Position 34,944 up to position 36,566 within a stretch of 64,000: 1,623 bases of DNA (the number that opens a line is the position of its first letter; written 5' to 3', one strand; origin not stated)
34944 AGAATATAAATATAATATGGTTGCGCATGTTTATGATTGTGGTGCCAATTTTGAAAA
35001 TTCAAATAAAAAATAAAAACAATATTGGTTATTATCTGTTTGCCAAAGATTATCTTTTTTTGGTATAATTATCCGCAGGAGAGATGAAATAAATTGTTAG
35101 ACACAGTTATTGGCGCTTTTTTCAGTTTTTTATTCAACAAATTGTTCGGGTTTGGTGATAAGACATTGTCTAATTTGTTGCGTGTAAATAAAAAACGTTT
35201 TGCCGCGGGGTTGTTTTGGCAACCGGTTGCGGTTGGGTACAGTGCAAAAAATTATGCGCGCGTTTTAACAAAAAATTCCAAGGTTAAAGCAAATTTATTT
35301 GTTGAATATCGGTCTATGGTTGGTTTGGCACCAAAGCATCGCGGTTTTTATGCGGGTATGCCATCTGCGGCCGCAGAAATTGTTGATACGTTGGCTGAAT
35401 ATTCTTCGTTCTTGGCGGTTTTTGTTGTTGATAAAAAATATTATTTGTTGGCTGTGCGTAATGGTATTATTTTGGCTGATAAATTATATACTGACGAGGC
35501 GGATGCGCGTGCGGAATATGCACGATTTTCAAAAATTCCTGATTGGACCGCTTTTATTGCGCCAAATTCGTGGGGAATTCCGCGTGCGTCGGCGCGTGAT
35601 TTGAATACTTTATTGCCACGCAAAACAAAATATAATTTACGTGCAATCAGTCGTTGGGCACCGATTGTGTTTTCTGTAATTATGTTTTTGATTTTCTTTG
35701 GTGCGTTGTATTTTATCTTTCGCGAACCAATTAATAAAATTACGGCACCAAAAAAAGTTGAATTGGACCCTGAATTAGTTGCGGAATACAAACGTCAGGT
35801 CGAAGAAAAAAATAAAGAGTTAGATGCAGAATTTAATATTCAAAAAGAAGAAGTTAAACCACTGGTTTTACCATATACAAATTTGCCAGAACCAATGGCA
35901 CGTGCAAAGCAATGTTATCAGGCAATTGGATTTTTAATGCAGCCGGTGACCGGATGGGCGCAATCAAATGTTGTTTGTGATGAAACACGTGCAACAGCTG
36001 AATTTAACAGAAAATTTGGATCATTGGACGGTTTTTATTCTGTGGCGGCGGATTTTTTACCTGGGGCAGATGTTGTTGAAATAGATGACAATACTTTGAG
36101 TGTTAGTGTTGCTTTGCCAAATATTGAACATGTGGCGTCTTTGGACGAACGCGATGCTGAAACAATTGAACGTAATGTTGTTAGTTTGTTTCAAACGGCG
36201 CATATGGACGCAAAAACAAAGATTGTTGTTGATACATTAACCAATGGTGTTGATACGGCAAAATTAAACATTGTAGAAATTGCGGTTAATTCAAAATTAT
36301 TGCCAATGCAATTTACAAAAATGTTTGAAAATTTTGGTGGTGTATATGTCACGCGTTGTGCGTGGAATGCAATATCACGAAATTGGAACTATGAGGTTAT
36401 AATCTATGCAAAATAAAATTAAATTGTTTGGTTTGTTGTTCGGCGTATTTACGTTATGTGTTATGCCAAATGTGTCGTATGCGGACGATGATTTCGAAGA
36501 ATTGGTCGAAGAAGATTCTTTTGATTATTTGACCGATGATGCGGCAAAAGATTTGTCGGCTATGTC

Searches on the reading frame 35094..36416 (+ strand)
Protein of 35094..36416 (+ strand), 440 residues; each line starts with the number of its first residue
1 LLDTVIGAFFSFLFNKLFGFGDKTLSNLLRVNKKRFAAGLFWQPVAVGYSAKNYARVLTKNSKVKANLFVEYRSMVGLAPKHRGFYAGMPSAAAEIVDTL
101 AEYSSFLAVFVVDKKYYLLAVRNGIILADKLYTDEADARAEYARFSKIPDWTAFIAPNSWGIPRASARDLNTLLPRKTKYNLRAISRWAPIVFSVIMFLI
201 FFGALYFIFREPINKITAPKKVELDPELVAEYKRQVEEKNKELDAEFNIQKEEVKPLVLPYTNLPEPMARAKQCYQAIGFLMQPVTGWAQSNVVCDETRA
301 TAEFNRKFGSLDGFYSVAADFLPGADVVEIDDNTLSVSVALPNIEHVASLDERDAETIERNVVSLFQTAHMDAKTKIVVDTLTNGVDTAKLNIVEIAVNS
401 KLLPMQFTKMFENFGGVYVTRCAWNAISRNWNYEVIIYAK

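Call 46: search_protein_families(library=pfam, proteins=[window:35094-36416:+], max_evalue=0.00001)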
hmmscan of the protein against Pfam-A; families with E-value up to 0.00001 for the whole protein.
window:35094-36416:+ (440 aa): 1 family
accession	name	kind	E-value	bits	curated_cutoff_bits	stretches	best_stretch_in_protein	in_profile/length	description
PF06864.17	PAP_PilO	-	6.7e-12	45.4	26.7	1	36-369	1-337/419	Pilin accessory protein (PilO)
